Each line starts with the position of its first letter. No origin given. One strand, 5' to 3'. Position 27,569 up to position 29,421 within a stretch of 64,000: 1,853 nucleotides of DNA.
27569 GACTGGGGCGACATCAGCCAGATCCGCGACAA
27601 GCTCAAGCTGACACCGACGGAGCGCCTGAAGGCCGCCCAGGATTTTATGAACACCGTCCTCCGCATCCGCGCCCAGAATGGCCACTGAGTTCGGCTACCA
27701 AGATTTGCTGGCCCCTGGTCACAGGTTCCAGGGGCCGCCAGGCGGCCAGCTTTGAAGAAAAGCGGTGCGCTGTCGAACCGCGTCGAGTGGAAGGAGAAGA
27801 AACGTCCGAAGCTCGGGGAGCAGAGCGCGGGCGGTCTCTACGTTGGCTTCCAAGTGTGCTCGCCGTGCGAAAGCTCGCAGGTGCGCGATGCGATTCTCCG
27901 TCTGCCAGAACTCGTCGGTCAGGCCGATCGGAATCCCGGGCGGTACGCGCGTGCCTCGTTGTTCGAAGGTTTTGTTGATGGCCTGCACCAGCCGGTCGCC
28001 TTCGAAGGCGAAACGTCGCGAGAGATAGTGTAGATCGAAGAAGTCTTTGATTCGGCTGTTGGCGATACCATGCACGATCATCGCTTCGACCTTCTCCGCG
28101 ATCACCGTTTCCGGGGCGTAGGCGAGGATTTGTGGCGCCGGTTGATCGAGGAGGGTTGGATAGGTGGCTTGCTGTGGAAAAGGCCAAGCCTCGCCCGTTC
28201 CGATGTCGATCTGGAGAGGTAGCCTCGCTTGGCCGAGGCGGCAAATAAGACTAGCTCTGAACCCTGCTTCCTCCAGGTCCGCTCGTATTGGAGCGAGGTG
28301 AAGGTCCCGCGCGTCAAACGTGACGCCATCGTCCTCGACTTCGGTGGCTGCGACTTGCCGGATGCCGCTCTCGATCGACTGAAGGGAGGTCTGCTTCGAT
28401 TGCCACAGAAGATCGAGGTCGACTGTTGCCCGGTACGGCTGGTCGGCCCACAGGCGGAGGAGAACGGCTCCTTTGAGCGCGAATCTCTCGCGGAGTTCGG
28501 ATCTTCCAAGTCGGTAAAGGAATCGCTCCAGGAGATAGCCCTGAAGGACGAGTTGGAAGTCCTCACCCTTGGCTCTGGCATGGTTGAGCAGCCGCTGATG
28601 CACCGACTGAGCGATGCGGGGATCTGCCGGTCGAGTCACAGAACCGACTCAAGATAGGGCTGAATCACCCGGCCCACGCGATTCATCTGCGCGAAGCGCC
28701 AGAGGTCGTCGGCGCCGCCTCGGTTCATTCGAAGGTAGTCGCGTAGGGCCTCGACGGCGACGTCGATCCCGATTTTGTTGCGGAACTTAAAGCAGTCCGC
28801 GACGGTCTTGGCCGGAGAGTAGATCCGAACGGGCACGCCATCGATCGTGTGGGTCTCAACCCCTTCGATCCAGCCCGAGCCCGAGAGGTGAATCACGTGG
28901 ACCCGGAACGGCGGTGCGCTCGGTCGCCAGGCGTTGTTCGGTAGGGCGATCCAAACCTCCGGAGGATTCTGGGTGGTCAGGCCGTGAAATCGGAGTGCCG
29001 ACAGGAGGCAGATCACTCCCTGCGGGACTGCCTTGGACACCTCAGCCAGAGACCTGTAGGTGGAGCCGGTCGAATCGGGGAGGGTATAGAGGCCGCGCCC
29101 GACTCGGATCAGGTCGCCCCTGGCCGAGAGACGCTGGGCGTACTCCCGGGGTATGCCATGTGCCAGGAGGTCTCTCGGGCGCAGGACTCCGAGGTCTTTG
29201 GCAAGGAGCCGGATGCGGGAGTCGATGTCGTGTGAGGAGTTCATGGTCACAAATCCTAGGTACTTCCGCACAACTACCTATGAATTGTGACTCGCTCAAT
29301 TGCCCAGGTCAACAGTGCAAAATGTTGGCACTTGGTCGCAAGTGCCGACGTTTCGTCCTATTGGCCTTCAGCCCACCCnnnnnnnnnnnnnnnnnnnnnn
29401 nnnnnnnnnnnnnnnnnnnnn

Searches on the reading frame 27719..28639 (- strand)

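Call 3: search_protein_families(library=pfam, proteins=[window:27719-28639:-], max_evalue=0.1)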
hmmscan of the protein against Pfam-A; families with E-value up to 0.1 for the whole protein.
window:27719-28639:- (306 aa): 2 families
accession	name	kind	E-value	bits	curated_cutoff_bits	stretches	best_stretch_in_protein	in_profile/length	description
PF08843.17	AbiEii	-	2.9e-43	149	22.5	1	39-260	1-222/238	Nucleotidyl transferase AbiEii toxin, Type IV TA system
PF04663.18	Phenol_monoox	-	0.045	14.3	27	0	151-178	28-55/66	Phenol hydroxylase conserved region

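Call 4: search_protein_families(library=ncbifam, proteins=[window:27719-28639:-], max_evalue=0.1)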
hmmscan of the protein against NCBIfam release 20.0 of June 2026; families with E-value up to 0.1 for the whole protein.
window:27719-28639:- (306 aa): 0 families

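Call 40: search_protein_families(library=padloc, proteins=[window:27719-28639:-], max_evalue=0.01)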
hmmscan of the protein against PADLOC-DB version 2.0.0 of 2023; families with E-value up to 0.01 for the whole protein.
window:27719-28639:- (306 aa): 20 families
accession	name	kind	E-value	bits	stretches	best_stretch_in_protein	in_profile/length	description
PDLC02312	AbiEii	-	1.5e-93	311.2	1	8-305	7-298/299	AbiEii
PDLC02288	AbiEii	-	3.5e-80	267.1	1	9-282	10-272/294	AbiEii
PDLC02291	AbiEii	-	8.5e-35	118.5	1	8-276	14-266/310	AbiEii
PDLC02319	AbiEii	-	3.5e-29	100.2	1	39-268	5-223/241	AbiEii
PDLC02326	AbiEii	-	6.3e-28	95.4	1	12-145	6-132/133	AbiEii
PDLC02314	AbiEii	-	7.2e-19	66.2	1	10-274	10-269/290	AbiEii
PDLC02304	AbiEii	-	2.7e-15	55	1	15-231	5-212/260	AbiEii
PDLC02310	AbiEii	-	1.3e-14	52.2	1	41-224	30-207/265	AbiEii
PDLC02320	AbiEii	-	1.8e-13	48.7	1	158-232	15-91/147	AbiEii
PDLC02329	AbiEii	-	4.1e-10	37.5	1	19-243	22-243/294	AbiEii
PDLC02308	AbiEii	-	1.5e-06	26.1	1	37-109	15-89/279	AbiEii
PDLC02311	AbiEii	-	3.1e-06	25.2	1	27-228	17-207/283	AbiEii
PDLC02300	AbiEii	-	3.5e-06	24.7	1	37-222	25-210/259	AbiEii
PDLC02321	AbiEii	-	4.2e-06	24.6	0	170-209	180-217/296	AbiEii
PDLC02306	AbiEii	-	7.4e-06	23.8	1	165-226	163-223/280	AbiEii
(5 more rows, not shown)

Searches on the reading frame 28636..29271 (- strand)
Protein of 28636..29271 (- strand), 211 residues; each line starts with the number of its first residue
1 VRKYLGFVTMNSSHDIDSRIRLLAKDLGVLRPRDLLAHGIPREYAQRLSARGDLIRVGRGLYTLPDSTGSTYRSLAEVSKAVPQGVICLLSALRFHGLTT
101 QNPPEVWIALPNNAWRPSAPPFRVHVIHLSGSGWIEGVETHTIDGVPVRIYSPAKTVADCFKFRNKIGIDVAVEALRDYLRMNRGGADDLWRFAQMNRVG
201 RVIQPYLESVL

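Call 3: search_protein_families(library=pfam, proteins=[window:28636-29271:-], max_evalue=0.1)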
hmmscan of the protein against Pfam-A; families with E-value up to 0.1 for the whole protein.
window:28636-29271:- (211 aa): 3 families
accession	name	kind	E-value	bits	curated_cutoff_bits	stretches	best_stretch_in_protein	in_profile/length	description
PF13338.12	AbiEi_4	-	1.1e-11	45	25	1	20-65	3-49/49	Transcriptional regulator, AbiEi antitoxin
PF09407.15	AbiEi_1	-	0.0063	17.2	22.2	1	85-178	18-111/142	AbiEi antitoxin C-terminal domain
PF17194.10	AbiEi_3_N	-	0.013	15.9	26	1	32-98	20-87/93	Transcriptional regulator, AbiEi antitoxin N-terminal domain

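Call 4: search_protein_families(library=ncbifam, proteins=[window:28636-29271:-], max_evalue=0.1)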
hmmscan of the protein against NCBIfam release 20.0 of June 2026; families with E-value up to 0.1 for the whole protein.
window:28636-29271:- (211 aa): 0 families

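Call 40: search_protein_families(library=padloc, proteins=[window:28636-29271:-], max_evalue=0.01)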
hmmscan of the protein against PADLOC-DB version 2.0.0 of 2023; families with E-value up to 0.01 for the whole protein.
window:28636-29271:- (211 aa): 34 families (the best 25 are shown)
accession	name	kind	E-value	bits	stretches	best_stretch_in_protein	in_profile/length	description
PDLC02283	AbiEi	-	5.9e-77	255.9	1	17-210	7-200/201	AbiEi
PDLC02265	AbiEi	-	1.5e-76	254.6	1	18-210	5-197/198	AbiEi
PDLC02225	AbiEi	-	8.7e-59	196.6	1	18-210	9-194/198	AbiEi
PDLC02275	AbiEi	-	2e-32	110.7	1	23-210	6-183/184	AbiEi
PDLC02239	AbiEi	-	1.4e-29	101.3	1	36-210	18-193/195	AbiEi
PDLC02263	AbiEi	-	3.9e-27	93.6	1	18-208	52-242/244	AbiEi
PDLC02245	AbiEi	-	9.6e-26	88.6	1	28-209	11-192/194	AbiEi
PDLC02248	AbiEi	-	1.2e-18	65.5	1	23-206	11-193/198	AbiEi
PDLC02254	AbiEi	-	3.4e-17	60.8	1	50-209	38-194/197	AbiEi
PDLC02228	AbiEi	-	1e-16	58.9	1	27-170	38-171/216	AbiEi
PDLC02267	AbiEi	-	1.4e-13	48.8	1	42-176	38-168/252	AbiEi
PDLC02249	AbiEi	-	4.7e-12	44.1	1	23-179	12-158/184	AbiEi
PDLC02238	AbiEi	-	8.8e-11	39.9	1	50-182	23-149/180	AbiEi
PDLC02260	AbiEi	-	2.4e-10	38.4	1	16-128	4-116/131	AbiEi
PDLC02256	AbiEi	-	2.3e-09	35.5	1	25-144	12-132/174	AbiEi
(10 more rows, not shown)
